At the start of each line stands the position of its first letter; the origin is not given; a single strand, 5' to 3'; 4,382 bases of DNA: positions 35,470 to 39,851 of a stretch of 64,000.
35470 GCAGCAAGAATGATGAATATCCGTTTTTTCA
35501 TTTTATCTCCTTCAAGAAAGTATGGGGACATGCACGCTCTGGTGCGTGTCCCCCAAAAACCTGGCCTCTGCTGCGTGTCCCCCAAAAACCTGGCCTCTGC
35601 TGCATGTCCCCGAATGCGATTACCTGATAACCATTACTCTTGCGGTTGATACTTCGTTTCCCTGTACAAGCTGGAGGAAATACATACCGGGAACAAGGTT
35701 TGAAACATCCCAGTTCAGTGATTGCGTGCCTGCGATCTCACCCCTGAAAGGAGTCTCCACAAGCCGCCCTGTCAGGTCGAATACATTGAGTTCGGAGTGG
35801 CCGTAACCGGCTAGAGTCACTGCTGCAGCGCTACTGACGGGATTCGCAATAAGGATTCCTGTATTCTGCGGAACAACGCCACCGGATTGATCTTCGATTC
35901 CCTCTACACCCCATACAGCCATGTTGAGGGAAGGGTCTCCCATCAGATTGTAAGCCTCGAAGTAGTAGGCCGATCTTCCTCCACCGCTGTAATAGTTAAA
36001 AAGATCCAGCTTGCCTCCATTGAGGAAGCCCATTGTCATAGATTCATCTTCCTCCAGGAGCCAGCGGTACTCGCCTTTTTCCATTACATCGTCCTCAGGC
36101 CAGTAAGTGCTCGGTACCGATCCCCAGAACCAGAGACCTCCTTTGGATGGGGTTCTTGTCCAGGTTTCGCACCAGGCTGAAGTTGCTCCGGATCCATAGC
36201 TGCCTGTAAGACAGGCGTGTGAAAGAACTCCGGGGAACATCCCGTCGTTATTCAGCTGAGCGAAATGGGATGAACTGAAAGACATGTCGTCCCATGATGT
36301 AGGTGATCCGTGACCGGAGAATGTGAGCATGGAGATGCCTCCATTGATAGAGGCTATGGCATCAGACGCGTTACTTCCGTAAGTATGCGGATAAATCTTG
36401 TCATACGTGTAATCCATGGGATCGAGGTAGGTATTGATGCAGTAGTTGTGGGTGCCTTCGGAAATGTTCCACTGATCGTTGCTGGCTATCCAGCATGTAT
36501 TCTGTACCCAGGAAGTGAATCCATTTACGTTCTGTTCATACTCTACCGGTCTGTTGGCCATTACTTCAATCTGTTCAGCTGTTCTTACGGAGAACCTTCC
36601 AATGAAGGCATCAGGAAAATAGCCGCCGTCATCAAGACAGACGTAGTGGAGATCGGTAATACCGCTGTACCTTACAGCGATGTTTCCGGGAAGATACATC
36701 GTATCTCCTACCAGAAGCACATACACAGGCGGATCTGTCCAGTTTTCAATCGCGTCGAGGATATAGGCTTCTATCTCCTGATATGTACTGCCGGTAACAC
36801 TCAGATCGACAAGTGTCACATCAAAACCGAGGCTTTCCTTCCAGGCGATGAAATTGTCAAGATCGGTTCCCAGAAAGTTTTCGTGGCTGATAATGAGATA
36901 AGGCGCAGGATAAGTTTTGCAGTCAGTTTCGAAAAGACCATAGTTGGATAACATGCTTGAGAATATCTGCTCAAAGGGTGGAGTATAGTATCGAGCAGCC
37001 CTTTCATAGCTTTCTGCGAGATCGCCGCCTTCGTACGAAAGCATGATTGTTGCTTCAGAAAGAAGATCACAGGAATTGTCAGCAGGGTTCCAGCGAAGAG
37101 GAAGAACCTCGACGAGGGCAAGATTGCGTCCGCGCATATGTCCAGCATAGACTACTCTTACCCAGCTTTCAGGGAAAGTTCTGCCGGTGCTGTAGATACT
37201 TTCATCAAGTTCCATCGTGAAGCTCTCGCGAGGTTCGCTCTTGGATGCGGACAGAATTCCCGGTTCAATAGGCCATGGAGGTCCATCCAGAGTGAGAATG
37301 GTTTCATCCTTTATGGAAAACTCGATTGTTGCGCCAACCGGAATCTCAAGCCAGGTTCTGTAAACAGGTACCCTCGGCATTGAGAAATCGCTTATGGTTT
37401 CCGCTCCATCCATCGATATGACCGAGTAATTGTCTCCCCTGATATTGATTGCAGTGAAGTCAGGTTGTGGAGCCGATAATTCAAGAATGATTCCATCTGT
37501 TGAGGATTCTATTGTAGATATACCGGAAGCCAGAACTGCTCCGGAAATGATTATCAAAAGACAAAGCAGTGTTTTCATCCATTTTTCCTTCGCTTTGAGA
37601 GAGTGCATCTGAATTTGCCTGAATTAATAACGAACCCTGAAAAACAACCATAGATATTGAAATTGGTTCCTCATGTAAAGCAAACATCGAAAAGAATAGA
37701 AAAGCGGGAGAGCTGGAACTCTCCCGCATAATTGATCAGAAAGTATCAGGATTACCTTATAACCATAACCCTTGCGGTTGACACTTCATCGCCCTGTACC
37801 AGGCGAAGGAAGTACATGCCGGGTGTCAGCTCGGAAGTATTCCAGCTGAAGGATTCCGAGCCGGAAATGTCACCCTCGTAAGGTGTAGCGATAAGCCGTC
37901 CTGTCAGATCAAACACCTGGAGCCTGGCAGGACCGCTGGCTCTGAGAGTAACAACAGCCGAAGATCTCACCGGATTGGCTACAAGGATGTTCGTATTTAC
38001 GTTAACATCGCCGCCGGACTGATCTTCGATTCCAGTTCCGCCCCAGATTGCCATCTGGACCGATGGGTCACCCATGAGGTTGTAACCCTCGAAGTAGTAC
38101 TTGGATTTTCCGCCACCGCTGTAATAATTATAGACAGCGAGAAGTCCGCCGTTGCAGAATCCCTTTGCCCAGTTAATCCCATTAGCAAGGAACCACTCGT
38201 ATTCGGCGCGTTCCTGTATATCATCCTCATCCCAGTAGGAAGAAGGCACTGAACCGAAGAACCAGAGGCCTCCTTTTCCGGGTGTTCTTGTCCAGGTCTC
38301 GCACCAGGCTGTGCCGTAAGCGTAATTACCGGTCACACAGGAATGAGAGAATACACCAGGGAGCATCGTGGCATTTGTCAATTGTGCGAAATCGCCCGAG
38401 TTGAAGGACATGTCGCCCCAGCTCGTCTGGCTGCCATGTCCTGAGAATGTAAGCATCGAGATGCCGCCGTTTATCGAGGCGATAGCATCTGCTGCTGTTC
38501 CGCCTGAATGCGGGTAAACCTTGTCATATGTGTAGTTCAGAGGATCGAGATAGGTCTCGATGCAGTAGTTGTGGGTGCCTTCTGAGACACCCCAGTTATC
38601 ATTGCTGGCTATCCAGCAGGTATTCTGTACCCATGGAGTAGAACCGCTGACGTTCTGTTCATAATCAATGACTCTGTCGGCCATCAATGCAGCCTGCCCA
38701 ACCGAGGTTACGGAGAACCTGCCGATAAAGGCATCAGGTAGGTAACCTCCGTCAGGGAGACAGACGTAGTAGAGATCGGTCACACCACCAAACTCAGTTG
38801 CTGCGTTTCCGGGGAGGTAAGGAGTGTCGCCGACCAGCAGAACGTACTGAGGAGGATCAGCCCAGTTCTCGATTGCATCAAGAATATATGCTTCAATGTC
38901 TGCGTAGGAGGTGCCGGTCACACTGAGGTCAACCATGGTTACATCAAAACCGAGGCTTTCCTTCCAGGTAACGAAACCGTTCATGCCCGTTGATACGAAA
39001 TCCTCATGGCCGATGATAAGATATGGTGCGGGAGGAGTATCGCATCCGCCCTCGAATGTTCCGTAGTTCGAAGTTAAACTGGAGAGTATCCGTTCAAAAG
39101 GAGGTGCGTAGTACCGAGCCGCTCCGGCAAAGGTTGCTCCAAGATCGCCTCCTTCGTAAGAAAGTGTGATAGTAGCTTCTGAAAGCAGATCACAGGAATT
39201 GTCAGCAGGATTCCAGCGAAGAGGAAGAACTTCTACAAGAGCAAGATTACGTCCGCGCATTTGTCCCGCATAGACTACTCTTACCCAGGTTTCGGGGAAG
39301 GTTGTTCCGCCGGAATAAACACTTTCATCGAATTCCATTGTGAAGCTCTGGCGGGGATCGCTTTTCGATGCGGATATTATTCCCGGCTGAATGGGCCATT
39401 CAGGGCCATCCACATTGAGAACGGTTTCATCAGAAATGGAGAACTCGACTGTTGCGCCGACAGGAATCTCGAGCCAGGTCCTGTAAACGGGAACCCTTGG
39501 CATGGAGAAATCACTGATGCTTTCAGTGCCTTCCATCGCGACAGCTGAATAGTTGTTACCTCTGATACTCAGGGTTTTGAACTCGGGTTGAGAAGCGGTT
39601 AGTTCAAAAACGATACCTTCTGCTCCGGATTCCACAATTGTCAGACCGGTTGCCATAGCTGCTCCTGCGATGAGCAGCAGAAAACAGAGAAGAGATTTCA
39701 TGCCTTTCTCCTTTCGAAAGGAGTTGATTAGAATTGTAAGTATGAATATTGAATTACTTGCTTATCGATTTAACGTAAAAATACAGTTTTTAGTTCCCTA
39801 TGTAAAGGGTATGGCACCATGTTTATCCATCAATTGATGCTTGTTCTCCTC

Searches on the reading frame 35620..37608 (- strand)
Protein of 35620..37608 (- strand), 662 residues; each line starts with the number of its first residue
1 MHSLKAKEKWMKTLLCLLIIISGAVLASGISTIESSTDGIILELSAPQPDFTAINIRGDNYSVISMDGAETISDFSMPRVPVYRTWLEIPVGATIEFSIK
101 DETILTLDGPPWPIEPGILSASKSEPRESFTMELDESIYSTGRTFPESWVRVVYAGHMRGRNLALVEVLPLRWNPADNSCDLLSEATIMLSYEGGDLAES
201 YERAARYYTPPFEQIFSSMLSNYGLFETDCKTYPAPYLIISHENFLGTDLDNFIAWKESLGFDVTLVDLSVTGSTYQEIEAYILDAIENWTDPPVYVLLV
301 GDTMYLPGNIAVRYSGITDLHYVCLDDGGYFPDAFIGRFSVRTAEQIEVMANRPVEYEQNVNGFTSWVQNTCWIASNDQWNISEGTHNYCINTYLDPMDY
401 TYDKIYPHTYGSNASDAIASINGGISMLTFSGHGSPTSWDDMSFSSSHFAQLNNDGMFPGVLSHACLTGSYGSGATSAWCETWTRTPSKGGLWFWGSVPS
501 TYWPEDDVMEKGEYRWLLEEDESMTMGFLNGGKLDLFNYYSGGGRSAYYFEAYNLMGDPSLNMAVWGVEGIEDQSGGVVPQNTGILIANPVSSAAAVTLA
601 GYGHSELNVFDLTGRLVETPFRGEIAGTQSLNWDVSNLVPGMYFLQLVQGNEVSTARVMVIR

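Call 15: search_protein_families(library=pfam, proteins=[window:35620-37608:-], max_evalue=0.0001)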
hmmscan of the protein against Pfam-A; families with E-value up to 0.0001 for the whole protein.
window:35620-37608:- (662 aa): 3 families
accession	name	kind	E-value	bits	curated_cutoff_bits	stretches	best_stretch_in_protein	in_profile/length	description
PF01364.23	Peptidase_C25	-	5.8e-55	187.5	23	1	237-563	1-374/374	Peptidase family C25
PF08126.16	Propeptide_C25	-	9.6e-11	41.6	22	1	32-193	13-173/205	Propeptide_C25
PF18962.6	Por_Secre_tail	-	6.7e-07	30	27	1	589-660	4-75/75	Secretion system C-terminal sorting domain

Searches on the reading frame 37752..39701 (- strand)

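Call 15: search_protein_families(library=pfam, proteins=[window:37752-39701:-], max_evalue=0.0001)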
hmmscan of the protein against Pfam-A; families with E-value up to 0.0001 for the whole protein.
window:37752-39701:- (649 aa): 3 families
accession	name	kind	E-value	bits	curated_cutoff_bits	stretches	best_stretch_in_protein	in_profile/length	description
PF01364.23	Peptidase_C25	-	1.5e-49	169.7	23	1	227-549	1-373/374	Peptidase family C25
PF08126.16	Propeptide_C25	-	2e-08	34.1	22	1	23-183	14-173/205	Propeptide_C25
PF18962.6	Por_Secre_tail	-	6.3e-06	26.8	27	1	576-646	4-74/75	Secretion system C-terminal sorting domain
